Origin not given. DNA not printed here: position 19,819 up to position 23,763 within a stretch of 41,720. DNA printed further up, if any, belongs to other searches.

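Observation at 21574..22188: IleRS carries a complete histidine-phosphatase (PGAM-like) domain nested inside its catalytic core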

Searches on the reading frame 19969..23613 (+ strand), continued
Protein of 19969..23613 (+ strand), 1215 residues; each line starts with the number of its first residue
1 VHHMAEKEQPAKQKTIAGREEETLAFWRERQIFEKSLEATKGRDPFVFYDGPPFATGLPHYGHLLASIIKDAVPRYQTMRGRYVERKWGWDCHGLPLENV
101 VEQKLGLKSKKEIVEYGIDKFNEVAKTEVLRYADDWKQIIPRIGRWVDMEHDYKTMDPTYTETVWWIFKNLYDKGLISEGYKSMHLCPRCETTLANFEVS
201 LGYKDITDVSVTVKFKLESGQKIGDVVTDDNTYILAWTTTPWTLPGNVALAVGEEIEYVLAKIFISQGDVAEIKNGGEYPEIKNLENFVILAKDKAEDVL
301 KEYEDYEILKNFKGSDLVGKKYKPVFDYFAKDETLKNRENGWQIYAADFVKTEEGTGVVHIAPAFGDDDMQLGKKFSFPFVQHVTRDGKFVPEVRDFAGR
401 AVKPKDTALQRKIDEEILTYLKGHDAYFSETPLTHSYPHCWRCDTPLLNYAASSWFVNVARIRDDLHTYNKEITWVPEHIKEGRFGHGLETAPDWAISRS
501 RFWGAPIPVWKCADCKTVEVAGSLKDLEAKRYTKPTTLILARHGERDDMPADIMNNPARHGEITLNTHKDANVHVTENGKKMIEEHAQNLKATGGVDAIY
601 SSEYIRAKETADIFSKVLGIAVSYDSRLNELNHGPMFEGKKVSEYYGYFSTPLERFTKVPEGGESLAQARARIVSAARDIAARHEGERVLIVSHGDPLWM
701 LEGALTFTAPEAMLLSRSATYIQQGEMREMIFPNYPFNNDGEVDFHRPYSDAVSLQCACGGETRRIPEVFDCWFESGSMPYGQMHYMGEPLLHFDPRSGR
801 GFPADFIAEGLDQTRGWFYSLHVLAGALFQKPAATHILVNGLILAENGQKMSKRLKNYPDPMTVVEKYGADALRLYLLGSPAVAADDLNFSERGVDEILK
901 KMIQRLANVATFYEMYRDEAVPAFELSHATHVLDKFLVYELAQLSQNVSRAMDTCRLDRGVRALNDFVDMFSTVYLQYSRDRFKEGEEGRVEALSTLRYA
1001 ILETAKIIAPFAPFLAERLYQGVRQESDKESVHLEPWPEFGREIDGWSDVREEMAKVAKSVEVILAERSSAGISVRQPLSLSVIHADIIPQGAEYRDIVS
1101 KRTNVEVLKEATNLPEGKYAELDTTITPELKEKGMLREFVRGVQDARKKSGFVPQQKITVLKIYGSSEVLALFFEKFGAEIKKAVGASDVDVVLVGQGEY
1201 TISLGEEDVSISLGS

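Call 5: find_homologous_proteins(query=window:19969-23613:+, max_evalue=1e-10)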
Query window:19969-23613:+ (1215 aa): 8000 proteins with E <= 1e-10 among 8000 candidates; the best 120 are listed.
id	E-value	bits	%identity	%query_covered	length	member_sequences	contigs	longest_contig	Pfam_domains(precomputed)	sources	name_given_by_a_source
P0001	0.0e+0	2820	100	100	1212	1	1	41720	PF09334.18,PF08264.20,PF00133.29,PF19302.5,PF00300.28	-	-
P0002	0.0e+0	1974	84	85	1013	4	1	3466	PF09334.18,PF08264.20,PF00133.29,PF19302.5,PF00300.28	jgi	jgi:isoleucyl-tRNA synthetase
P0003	0.0e+0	1884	67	99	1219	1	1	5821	PF09334.18,PF08264.20,PF00133.29,PF19302.5,PF00300.28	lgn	-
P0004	0.0e+0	1627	60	98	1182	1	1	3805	PF09334.18,PF08264.20,PF00133.29,PF19302.5,PF00300.28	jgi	-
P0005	0.0e+0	1572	57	100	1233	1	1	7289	PF09334.18,PF08264.20,PF00133.29,PF19302.5,PF00300.28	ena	-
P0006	0.0e+0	1571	58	99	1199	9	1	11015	PF09334.18,PF08264.20,PF00133.29,PF19302.5,PF00300.28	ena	-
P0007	0.0e+0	1561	58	99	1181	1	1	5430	PF09334.18,PF08264.20,PF00133.29,PF19302.5,PF00300.28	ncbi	-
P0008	0.0e+0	1558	58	99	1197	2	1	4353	PF09334.18,PF08264.20,PF00133.29,PF19302.5,PF00300.28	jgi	-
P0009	0.0e+0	1557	57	99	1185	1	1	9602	PF09334.18,PF08264.20,PF00133.29,PF19302.5,PF00300.28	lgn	-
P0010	0.0e+0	1553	57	100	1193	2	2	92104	PF09334.18,PF08264.20,PF00133.29,PF19302.5,PF00300.28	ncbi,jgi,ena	-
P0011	0.0e+0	1546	57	99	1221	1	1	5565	PF09334.18,PF01406.26,PF08264.20,PF00133.29,PF19302.5,PF00300.28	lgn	-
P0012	0.0e+0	1541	57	99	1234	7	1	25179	PF09334.18,PF08264.20,PF00133.29,PF19302.5,PF00300.28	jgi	-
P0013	0.0e+0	1540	56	100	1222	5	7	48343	PF09334.18,PF08264.20,PF00133.29,PF19302.5,PF00300.28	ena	-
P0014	0.0e+0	1526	57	99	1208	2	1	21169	PF09334.18,PF01406.26,PF08264.20,PF00133.29,PF19302.5,PF00300.28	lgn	-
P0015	0.0e+0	1516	57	100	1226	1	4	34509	PF09334.18,PF08264.20,PF00133.29,PF19302.5,PF00300.28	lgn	-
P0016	0.0e+0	1504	57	97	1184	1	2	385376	PF09334.18,PF08264.20,PF00133.29,PF19302.5,PF00300.28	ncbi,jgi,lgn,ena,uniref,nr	ncbi:MAG: hypothetical protein COU90_00640 [Candidatus Ryanbacteria bacterium CG10_big_fil_rev_8_21_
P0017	0.0e+0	1483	56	99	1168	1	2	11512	PF09334.18,PF08264.20,PF00133.29,PF19302.5,PF00300.28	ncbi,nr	ncbi:MAG: isoleucyl-tRNA synthetase [Parcubacteria group bacterium Gr01-1014_70]|nr:MAG: isoleucyl-t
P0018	0.0e+0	1459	54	100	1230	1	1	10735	PF09334.18,PF01406.26,PF08264.20,PF00133.29,PF19302.5,PF00300.28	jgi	jgi:isoleucyl-tRNA synthetase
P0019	0.0e+0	1435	60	85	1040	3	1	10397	PF09334.18,PF08264.20,PF00133.29,PF00300.28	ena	-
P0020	0.0e+0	1388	57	91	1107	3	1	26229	PF09334.18,PF01406.26,PF08264.20,PF00133.29,PF19302.5,PF00300.28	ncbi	ncbi:MAG: isoleucyl-tRNA synthetase, partial [Parcubacteria group bacterium Gr01-1014_29]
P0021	0.0e+0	1303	51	100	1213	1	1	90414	PF09334.18,PF08264.20,PF00133.29,PF19302.5,PF00300.28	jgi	jgi:isoleucyl-tRNA synthetase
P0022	0.0e+0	1280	52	98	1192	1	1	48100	PF09334.18,PF01406.26,PF08264.20,PF00133.29,PF19302.5,PF00300.28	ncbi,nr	ncbi:MAG: class I tRNA ligase family protein [Candidatus Niyogibacteria bacterium]|nr:class I tRNA l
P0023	0.0e+0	1276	51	98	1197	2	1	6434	PF09334.18,PF08264.20,PF00133.29,PF19302.5,PF00300.28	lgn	-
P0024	0.0e+0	1273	50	95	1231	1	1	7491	PF09334.18,PF08264.20,PF00133.29,PF19302.5,PF00300.28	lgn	-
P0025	0.0e+0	1273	51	98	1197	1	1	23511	PF09334.18,PF08264.20,PF00133.29,PF19302.5,PF00300.28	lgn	-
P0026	0.0e+0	1270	46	76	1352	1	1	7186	PF09334.18,PF08264.20,PF00133.29,PF19302.5,PF00300.28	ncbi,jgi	-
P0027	0.0e+0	1269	50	98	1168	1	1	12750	PF09334.18,PF08264.20,PF00133.29,PF19302.5,PF00300.28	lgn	-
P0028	0.0e+0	1267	51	98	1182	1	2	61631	PF09334.18,PF08264.20,PF00133.29,PF19302.5,PF00300.28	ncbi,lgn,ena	ncbi:MAG: class I tRNA ligase family protein [Patescibacteria group bacterium]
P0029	0.0e+0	1264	51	97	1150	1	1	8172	PF09334.18,PF08264.20,PF00133.29,PF19302.5,PF00300.28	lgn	-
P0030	0.0e+0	1263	49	98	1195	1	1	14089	PF09334.18,PF08264.20,PF00133.29,PF19302.5,PF00300.28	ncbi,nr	ncbi:MAG: class I tRNA ligase family protein [Candidatus Yonathbacteria bacterium]|nr:class I tRNA l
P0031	0.0e+0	1263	52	94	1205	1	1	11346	PF09334.18,PF01406.26,PF08264.20,PF00133.29,PF19302.5,PF00300.28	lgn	-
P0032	0.0e+0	1262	52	94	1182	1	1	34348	PF09334.18,PF08264.20,PF00133.29,PF19302.5,PF00300.28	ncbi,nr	ncbi:MAG: class I tRNA ligase family protein [Candidatus Sungbacteria bacterium]|nr:class I tRNA lig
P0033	0.0e+0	1260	49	99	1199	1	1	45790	PF09334.18,PF08264.20,PF00133.29,PF19302.5,PF00300.28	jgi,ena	-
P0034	0.0e+0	1259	48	99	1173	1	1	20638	PF09334.18,PF08264.20,PF00133.29,PF19302.5,PF00300.28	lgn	-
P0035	0.0e+0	1258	50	100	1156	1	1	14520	PF09334.18,PF08264.20,PF00133.29,PF19302.5,PF00300.28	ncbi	-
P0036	0.0e+0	1256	50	94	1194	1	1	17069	PF09334.18,PF08264.20,PF00133.29,PF19302.5,PF00300.28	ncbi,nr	ncbi:MAG: class I tRNA ligase family protein [Candidatus Sungbacteria bacterium]|nr:class I tRNA lig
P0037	0.0e+0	1254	49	100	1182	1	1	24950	PF09334.18,PF08264.20,PF00133.29,PF19302.5,PF00300.28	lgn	-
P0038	0.0e+0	1253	48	98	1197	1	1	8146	PF09334.18,PF01406.26,PF08264.20,PF00133.29,PF19302.5,PF00300.28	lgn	-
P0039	0.0e+0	1253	50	99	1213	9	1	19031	PF09334.18,PF01406.26,PF08264.20,PF00133.29,PF19302.5,PF00300.28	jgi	-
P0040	0.0e+0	1252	49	99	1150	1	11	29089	PF09334.18,PF08264.20,PF00133.29,PF19302.5,PF00300.28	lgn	-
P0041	0.0e+0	1252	48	98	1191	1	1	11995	PF09334.18,PF01406.26,PF08264.20,PF00133.29,PF19302.5,PF00300.28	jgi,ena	jgi:isoleucyl-tRNA synthetase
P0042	0.0e+0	1250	51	97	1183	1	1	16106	PF09334.18,PF08264.20,PF00133.29,PF19302.5,PF00300.28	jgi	jgi:isoleucyl-tRNA synthetase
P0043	0.0e+0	1249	51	94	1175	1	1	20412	PF09334.18,PF08264.20,PF00133.29,PF19302.5,PF00300.28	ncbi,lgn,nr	ncbi:MAG: class I tRNA ligase family protein [Candidatus Sungbacteria bacterium]|nr:class I tRNA lig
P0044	0.0e+0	1248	50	95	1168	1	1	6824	PF09334.18,PF01406.26,PF08264.20,PF00133.29,PF19302.5,PF00300.28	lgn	-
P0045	0.0e+0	1247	50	97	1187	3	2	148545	PF09334.18,PF01406.26,PF08264.20,PF00133.29,PF19302.5,PF00300.28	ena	-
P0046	0.0e+0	1247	48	97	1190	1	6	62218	PF09334.18,PF01406.26,PF08264.20,PF00133.29,PF19302.5,PF00300.28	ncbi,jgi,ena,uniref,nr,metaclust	ncbi:hypothetical protein A2996_01775 [Candidatus Campbellbacteria bacterium RIFCSPLOWO2_01_FULL_34_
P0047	0.0e+0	1247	51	98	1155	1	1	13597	PF09334.18,PF01406.26,PF08264.20,PF13603.13,PF00133.29,PF19302.5,PF00300.28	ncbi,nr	ncbi:MAG: hypothetical protein BMS9Abin13_481 [Patescibacteria group bacterium]|nr:MAG: hypothetical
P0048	0.0e+0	1247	49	98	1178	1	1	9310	PF09334.18,PF01406.26,PF08264.20,PF00133.29,PF19302.5,PF00300.28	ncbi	-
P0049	0.0e+0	1245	49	98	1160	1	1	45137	PF09334.18,PF08264.20,PF00133.29,PF19302.5,PF00300.28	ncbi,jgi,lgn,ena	-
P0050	0.0e+0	1245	50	97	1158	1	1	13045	PF09334.18,PF08264.20,PF00133.29,PF19302.5,PF00300.28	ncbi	-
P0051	0.0e+0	1245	52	95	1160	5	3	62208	PF09334.18,PF01406.26,PF08264.20,PF00133.29,PF19302.5,PF00300.28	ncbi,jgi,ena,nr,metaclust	ncbi:MAG: hypothetical protein A2408_02055 [Candidatus Yonathbacteria bacterium RIFOXYC1_FULL_52_10]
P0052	0.0e+0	1243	50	98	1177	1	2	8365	PF09334.18,PF08264.20,PF00133.29,PF19302.5,PF00300.28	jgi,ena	-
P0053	0.0e+0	1242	49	97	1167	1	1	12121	PF09334.18,PF01406.26,PF08264.20,PF00133.29,PF19302.5,PF00300.28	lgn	-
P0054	0.0e+0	1242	49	98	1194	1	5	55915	PF09334.18,PF01406.26,PF08264.20,PF00133.29,PF19302.5,PF00300.28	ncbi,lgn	-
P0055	0.0e+0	1241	48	98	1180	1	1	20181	PF09334.18,PF01406.26,PF08264.20,PF00133.29,PF19302.5,PF00300.28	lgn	-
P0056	0.0e+0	1241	49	98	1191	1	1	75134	PF09334.18,PF08264.20,PF00133.29,PF19302.5,PF00300.28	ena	-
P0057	0.0e+0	1240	50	97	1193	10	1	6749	PF09334.18,PF08264.20,PF00133.29,PF19302.5,PF00300.28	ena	-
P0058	0.0e+0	1240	50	98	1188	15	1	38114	PF09334.18,PF08264.20,PF00133.29,PF19302.5,PF00300.28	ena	-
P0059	0.0e+0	1239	49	99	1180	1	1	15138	PF09334.18,PF08264.20,PF00133.29,PF19302.5,PF00300.28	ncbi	-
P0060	0.0e+0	1239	48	98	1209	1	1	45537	PF09334.18,PF01406.26,PF08264.20,PF00133.29,PF19302.5,PF00300.28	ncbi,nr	ncbi:MAG: class I tRNA ligase family protein [bacterium]|nr:class I tRNA ligase family protein [bact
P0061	0.0e+0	1239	51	98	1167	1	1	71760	PF09334.18,PF08264.20,PF00133.29,PF19302.5,PF00300.28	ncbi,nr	ncbi:MAG: class I tRNA ligase family protein [Candidatus Lloydbacteria bacterium]|nr:class I tRNA li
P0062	0.0e+0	1238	50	98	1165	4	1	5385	PF09334.18,PF08264.20,PF13603.13,PF00133.29,PF19302.5,PF00300.28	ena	-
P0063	0.0e+0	1238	48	98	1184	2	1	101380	PF09334.18,PF08264.20,PF00133.29,PF19302.5,PF00300.28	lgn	-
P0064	0.0e+0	1237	48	98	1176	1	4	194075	PF09334.18,PF08264.20,PF00133.29,PF19302.5,PF00300.28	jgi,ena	jgi:isoleucyl-tRNA synthetase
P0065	0.0e+0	1236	50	97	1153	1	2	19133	PF09334.18,PF01406.26,PF08264.20,PF00133.29,PF19302.5,PF00300.28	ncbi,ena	-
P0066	0.0e+0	1236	50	94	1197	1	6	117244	PF09334.18,PF08264.20,PF00133.29,PF19302.5,PF00300.28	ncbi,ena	-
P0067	0.0e+0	1235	49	99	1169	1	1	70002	PF09334.18,PF01406.26,PF08264.20,PF00133.29,PF19302.5,PF00300.28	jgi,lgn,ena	-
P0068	0.0e+0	1235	49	100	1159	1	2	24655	PF09334.18,PF01406.26,PF08264.20,PF00133.29,PF19302.5,PF00300.28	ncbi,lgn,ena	ncbi:MAG: class I tRNA ligase family protein [bacterium]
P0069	0.0e+0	1235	47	98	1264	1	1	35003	PF09334.18,PF01406.26,PF08264.20,PF00133.29,PF19302.5,PF00300.28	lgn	-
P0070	0.0e+0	1234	49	97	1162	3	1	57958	PF09334.18,PF08264.20,PF00133.29,PF19302.5,PF00300.28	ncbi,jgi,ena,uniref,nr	ncbi:MAG: hypothetical protein COV34_00515 [Candidatus Zambryskibacteria bacterium CG10_big_fil_rev_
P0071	0.0e+0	1234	48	99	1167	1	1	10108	PF09334.18,PF01406.26,PF08264.20,PF00133.29,PF19302.5,PF00300.28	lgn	-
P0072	0.0e+0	1233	49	99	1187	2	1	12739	PF09334.18,PF01406.26,PF08264.20,PF00133.29,PF19302.5,PF00300.28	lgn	-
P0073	0.0e+0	1232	50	97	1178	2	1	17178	PF09334.18,PF01406.26,PF08264.20,PF00133.29,PF19302.5,PF00300.28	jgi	-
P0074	0.0e+0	1232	49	97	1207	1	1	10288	PF09334.18,PF01406.26,PF08264.20,PF00133.29,PF19302.5,PF00300.28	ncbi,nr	ncbi:MAG: class I tRNA ligase family protein [Candidatus Vogelbacteria bacterium]|nr:class I tRNA li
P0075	0.0e+0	1231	49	97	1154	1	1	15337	PF09334.18,PF08264.20,PF00133.29,PF19302.5,PF00300.28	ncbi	-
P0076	0.0e+0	1231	50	95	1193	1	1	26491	PF09334.18,PF08264.20,PF00133.29,PF19302.5,PF00300.28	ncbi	ncbi:MAG: class I tRNA ligase family protein [Minisyncoccota bacterium]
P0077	0.0e+0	1231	49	97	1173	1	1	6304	PF09334.18,PF08264.20,PF00133.29,PF19302.5,PF00300.28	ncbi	-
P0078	0.0e+0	1230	50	98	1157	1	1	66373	PF09334.18,PF01406.26,PF08264.20,PF00133.29,PF19302.5,PF00300.28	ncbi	-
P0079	0.0e+0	1230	49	98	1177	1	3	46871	PF09334.18,PF08264.20,PF00133.29,PF19302.5,PF00300.28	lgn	-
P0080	0.0e+0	1230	48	99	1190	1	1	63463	PF09334.18,PF01406.26,PF08264.20,PF00133.29,PF19302.5,PF00300.28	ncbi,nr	ncbi:MAG: class I tRNA ligase family protein [Candidatus Niyogibacteria bacterium]|nr:class I tRNA l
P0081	0.0e+0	1229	48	99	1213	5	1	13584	PF09334.18,PF01406.26,PF08264.20,PF00133.29,PF19302.5,PF00300.28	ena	-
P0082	0.0e+0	1229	49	97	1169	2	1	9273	PF09334.18,PF08264.20,PF00133.29,PF19302.5,PF00300.28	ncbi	ncbi:MAG: class I tRNA ligase family protein [bacterium]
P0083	0.0e+0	1229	49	98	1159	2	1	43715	PF09334.18,PF08264.20,PF00133.29,PF19302.5,PF00300.28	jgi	-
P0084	0.0e+0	1228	50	97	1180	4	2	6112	PF09334.18,PF08264.20,PF00133.29,PF19302.5,PF00300.28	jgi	jgi:isoleucyl-tRNA synthetase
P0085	0.0e+0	1228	49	98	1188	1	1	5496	PF09334.18,PF08264.20,PF00133.29,PF19302.5,PF00300.28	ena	-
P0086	0.0e+0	1228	49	97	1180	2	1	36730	PF09334.18,PF01406.26,PF08264.20,PF00133.29,PF19302.5,PF00300.28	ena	-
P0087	0.0e+0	1228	49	100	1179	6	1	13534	PF09334.18,PF08264.20,PF00133.29,PF19302.5,PF00300.28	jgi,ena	-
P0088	0.0e+0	1227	49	97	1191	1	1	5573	PF09334.18,PF01406.26,PF08264.20,PF00133.29,PF19302.5,PF00300.28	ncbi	-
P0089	0.0e+0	1227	51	95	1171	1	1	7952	PF09334.18,PF08264.20,PF00133.29,PF19302.5,PF00300.28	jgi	jgi:isoleucyl-tRNA synthetase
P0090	0.0e+0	1227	50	95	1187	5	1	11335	PF09334.18,PF01406.26,PF08264.20,PF00133.29,PF19302.5,PF00300.28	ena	-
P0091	0.0e+0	1226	50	97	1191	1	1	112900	PF09334.18,PF01406.26,PF08264.20,PF00133.29,PF19302.5,PF00300.28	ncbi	-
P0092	0.0e+0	1226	49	97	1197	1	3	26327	PF09334.18,PF08264.20,PF00133.29,PF19302.5,PF00300.28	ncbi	-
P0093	0.0e+0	1226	49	99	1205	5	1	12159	PF09334.18,PF08264.20,PF13603.13,PF00133.29,PF19302.5,PF00300.28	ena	-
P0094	0.0e+0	1226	50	97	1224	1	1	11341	PF09334.18,PF08264.20,PF00133.29,PF19302.5,PF00300.28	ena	-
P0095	0.0e+0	1226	48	99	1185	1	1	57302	PF09334.18,PF08264.20,PF00133.29,PF19302.5,PF00300.28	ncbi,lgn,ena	-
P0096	0.0e+0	1225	49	100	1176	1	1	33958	PF09334.18,PF08264.20,PF00133.29,PF19302.5,PF00300.28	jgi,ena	-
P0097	0.0e+0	1225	48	95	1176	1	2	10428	PF09334.18,PF01406.26,PF08264.20,PF00133.29,PF19302.5,PF00300.28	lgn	-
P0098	0.0e+0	1225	49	97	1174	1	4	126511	PF09334.18,PF08264.20,PF00133.29,PF19302.5,PF00300.28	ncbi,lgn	-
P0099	0.0e+0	1225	50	95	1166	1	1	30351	PF09334.18,PF08264.20,PF00133.29,PF19302.5,PF00300.28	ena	-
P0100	0.0e+0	1225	49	99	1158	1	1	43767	PF09334.18,PF08264.20,PF00133.29,PF19302.5,PF00300.28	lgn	-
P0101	0.0e+0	1225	50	96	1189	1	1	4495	PF09334.18,PF08264.20,PF00133.29,PF19302.5,PF00300.28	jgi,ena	-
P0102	0.0e+0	1225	49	95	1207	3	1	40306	PF09334.18,PF08264.20,PF00133.29,PF19302.5,PF00300.28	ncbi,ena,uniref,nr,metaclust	ncbi:MAG: hypothetical protein A2675_00890 [Candidatus Yonathbacteria bacterium RIFCSPHIGHO2_01_FULL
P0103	0.0e+0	1224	46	100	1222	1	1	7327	PF09334.18,PF01406.26,PF08264.20,PF00133.29,PF19302.5,PF00300.28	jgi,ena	-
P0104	0.0e+0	1224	49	97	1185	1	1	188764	PF09334.18,PF01406.26,PF08264.20,PF00133.29,PF19302.5,PF00300.28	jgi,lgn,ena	-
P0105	0.0e+0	1224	50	96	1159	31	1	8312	PF09334.18,PF08264.20,PF00133.29,PF19302.5,PF00300.28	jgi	-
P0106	0.0e+0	1224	48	100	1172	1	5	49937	PF09334.18,PF01406.26,PF08264.20,PF00133.29,PF19302.5,PF00300.28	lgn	-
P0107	0.0e+0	1224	49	99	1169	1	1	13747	PF09334.18,PF08264.20,PF00133.29,PF19302.5,PF00300.28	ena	-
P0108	0.0e+0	1224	49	98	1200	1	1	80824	PF09334.18,PF08264.20,PF00133.29,PF19302.5,PF00300.28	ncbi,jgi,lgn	ncbi:MAG: class I tRNA ligase family protein [Candidatus Paceibacterota bacterium]|jgi:isoleucyl-tRN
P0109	0.0e+0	1224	50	98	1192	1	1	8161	PF09334.18,PF08264.20,PF00133.29,PF19302.5,PF00300.28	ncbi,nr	ncbi:MAG: class I tRNA ligase family protein [Candidatus Lloydbacteria bacterium]|nr:class I tRNA li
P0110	0.0e+0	1223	48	99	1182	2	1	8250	PF09334.18,PF08264.20,PF00133.29,PF19302.5,PF00300.28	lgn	-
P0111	0.0e+0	1223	48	99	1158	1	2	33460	PF09334.18,PF08264.20,PF00133.29,PF19302.5,PF00300.28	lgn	-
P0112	0.0e+0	1223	49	97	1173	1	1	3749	PF09334.18,PF08264.20,PF00133.29,PF19302.5,PF00300.28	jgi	jgi:isoleucyl-tRNA synthetase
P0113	0.0e+0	1223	49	98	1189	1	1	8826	PF09334.18,PF08264.20,PF00133.29,PF19302.5,PF00300.28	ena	-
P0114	0.0e+0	1223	49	97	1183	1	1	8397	PF09334.18,PF08264.20,PF00133.29,PF19302.5,PF00300.28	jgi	-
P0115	0.0e+0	1223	49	98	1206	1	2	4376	PF09334.18,PF08264.20,PF00133.29,PF19302.5,PF00300.28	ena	-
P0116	0.0e+0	1222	49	97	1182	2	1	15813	PF09334.18,PF08264.20,PF00133.29,PF19302.5,PF00300.28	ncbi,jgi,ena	ncbi:MAG: class I tRNA ligase family protein [bacterium]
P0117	0.0e+0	1222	49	100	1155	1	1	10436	PF09334.18,PF08264.20,PF00133.29,PF19302.5,PF00300.28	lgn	-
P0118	0.0e+0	1222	47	99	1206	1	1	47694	PF09334.18,PF01406.26,PF08264.20,PF00133.29,PF19302.5,PF00300.28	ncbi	-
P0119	0.0e+0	1221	48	98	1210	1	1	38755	PF09334.18,PF08264.20,PF00133.29,PF19302.5,PF00300.28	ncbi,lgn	-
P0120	0.0e+0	1221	48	99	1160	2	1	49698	PF09334.18,PF01406.26,PF08264.20,PF00133.29,PF19302.5,PF00300.28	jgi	jgi:isoleucyl-tRNA synthetase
